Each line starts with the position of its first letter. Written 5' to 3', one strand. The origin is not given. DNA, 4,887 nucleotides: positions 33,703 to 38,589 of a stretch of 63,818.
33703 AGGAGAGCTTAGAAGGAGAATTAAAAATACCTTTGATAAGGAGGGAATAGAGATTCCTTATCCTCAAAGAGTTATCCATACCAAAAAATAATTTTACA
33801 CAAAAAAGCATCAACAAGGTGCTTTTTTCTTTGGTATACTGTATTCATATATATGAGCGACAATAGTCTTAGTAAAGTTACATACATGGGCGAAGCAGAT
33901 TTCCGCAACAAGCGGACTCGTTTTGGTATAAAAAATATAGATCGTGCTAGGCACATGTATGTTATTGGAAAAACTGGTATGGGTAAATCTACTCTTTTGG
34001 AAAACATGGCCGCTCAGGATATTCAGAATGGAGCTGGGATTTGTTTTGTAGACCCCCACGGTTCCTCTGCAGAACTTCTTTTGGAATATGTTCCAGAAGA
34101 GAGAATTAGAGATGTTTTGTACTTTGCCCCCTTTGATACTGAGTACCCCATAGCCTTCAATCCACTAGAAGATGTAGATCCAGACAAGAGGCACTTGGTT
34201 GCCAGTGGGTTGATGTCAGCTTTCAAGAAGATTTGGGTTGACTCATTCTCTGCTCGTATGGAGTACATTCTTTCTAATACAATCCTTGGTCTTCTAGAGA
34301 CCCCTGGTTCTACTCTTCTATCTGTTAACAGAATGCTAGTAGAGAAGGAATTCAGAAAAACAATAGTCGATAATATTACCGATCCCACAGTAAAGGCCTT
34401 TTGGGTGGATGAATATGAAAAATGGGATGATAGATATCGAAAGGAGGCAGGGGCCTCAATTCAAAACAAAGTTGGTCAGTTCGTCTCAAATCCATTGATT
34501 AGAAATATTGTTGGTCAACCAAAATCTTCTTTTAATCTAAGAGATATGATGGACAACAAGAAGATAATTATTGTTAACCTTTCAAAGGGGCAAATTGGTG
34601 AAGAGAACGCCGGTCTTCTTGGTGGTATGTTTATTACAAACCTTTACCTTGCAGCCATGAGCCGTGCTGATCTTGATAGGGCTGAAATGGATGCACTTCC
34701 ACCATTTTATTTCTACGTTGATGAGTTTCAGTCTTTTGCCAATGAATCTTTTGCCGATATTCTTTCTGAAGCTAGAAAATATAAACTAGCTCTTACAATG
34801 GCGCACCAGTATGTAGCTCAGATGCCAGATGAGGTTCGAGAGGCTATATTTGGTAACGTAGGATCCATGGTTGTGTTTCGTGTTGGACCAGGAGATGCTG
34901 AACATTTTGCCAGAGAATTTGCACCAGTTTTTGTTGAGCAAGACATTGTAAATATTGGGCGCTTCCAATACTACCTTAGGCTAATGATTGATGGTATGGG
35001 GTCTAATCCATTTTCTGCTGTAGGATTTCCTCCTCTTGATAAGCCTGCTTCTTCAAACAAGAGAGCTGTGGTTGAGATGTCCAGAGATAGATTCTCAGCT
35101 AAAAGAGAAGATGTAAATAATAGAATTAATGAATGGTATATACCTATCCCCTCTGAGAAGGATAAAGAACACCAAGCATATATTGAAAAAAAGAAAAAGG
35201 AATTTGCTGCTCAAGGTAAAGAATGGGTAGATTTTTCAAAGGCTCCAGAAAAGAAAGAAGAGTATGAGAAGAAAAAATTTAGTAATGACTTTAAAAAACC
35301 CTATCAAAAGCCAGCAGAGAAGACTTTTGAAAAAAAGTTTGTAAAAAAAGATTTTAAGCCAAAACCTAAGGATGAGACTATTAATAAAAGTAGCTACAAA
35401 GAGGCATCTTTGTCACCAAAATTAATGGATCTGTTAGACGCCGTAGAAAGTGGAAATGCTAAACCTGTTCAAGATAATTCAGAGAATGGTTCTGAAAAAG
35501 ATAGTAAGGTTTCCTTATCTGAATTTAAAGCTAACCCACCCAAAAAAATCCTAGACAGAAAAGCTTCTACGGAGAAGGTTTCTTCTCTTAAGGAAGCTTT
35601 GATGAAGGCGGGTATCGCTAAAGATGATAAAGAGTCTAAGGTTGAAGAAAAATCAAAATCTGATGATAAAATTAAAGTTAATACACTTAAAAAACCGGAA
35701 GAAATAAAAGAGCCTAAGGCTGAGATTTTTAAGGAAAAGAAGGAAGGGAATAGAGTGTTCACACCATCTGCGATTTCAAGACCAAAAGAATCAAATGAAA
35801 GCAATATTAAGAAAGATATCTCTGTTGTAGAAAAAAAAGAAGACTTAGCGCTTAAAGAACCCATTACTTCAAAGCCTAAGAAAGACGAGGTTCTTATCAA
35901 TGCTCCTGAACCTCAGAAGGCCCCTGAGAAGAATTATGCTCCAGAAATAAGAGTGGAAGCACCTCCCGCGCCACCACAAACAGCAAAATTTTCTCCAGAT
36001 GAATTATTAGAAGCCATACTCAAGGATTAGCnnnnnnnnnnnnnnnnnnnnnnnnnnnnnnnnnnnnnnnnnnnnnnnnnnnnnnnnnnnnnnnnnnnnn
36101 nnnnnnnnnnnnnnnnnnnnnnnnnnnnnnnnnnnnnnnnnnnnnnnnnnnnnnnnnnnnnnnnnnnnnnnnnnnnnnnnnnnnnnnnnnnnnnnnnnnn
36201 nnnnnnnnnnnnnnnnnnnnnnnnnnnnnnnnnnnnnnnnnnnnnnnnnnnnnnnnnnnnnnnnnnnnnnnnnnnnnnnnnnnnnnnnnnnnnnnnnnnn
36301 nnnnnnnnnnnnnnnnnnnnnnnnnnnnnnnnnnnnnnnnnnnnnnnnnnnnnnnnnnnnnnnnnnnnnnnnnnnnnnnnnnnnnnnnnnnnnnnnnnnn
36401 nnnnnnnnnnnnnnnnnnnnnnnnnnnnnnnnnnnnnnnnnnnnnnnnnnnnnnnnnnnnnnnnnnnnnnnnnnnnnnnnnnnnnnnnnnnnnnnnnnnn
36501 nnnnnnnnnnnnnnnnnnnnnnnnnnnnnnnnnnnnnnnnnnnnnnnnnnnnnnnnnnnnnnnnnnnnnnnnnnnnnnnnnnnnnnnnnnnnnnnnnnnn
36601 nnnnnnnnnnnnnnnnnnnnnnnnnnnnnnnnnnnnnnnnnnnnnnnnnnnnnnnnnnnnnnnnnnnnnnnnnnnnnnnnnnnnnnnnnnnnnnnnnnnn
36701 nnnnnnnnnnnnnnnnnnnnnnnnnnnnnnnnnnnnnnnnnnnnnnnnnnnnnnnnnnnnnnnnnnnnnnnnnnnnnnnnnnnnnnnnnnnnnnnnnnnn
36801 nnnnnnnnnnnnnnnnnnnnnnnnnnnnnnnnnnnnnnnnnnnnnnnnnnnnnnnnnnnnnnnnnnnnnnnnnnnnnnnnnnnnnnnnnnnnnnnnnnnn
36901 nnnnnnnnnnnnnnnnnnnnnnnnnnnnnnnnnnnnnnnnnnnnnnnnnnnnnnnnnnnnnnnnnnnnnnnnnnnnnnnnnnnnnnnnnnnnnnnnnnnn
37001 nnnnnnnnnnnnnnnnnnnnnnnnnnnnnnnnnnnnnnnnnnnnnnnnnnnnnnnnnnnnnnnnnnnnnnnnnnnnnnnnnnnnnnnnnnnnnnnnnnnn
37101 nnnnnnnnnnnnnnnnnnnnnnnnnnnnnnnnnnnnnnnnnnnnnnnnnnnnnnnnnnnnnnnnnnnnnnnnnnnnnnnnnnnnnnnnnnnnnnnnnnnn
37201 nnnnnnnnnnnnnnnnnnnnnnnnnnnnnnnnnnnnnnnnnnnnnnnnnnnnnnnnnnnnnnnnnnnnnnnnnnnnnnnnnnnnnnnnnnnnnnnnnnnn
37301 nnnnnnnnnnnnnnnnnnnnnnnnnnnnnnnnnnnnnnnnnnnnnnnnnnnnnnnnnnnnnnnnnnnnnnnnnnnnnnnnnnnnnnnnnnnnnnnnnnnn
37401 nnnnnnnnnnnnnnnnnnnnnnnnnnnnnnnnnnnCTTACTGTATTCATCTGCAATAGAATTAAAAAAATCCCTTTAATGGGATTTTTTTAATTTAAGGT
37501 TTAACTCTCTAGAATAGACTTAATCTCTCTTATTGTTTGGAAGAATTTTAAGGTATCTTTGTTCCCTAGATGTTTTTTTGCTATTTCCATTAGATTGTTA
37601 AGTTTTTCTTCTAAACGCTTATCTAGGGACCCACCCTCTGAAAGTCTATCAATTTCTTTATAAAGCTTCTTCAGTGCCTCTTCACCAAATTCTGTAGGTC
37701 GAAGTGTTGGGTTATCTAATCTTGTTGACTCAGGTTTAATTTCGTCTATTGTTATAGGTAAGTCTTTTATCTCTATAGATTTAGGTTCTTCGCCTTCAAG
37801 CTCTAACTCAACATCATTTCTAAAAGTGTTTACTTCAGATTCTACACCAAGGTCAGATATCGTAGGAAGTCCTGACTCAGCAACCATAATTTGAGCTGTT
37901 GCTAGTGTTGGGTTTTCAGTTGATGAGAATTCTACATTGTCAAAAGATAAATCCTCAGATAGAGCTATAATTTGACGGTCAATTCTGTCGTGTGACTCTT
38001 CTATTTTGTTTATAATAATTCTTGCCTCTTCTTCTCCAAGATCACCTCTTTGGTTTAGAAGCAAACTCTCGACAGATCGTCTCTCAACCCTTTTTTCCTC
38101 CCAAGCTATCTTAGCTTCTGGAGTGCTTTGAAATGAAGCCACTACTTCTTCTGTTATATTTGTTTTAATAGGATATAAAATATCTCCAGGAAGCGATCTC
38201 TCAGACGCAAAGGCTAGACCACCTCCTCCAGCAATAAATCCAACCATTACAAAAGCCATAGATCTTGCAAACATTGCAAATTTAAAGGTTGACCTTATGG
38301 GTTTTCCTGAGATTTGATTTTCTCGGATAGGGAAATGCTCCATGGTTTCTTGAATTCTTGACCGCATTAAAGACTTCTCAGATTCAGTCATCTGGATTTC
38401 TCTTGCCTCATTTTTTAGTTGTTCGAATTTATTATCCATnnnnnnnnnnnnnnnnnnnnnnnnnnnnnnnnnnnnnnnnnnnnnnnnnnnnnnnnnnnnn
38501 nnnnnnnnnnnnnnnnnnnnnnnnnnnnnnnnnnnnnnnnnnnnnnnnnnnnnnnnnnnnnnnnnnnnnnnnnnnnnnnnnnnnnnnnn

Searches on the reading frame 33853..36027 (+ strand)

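Call 29: search_protein_families(library=pfam, proteins=[window:33853-36027:+], max_evalue=0.001)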
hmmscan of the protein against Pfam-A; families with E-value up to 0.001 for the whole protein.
window:33853-36027:+ (725 aa): 5 families
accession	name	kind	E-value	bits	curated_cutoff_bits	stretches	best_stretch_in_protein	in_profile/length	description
PF10412.15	TrwB_AAD_bind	-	1.2e-06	28.1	20.5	1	32-356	15-319/387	Type IV secretion-system coupling protein DNA-binding domain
PF12696.13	TraG-D_C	-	4.7e-06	27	22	1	284-360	1-79/126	TraM recognition site of TraD and TraG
PF19044.6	P-loop_TraG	-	1.1e-05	24.7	25.8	1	29-144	26-137/413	TraG P-loop domain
PF01935.23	DUF87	-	2.3e-05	25.1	23.2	1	32-71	23-63/220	Helicase HerA, central domain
PF13401.12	AAA_22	-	0.00023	21.9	27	0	31-73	4-47/130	AAA domain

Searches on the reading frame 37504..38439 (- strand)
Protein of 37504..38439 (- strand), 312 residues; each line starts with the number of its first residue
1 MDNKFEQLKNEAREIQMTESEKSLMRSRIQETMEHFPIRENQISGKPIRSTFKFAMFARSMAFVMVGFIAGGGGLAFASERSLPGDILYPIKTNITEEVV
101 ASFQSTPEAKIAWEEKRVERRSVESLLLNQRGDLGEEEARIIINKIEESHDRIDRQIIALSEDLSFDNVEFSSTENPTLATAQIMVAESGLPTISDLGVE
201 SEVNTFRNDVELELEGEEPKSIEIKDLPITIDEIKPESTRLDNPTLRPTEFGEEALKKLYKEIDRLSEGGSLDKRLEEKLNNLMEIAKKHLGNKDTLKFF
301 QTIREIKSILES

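Call 29: search_protein_families(library=pfam, proteins=[window:37504-38439:-], max_evalue=0.001)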
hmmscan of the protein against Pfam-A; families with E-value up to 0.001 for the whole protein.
window:37504-38439:- (312 aa): 1 family
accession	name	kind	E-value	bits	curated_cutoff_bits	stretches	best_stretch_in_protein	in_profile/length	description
PF18915.5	DUF5667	-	0.0008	20.2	27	1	82-156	2-73/99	Domain of unknown function (DUF5667)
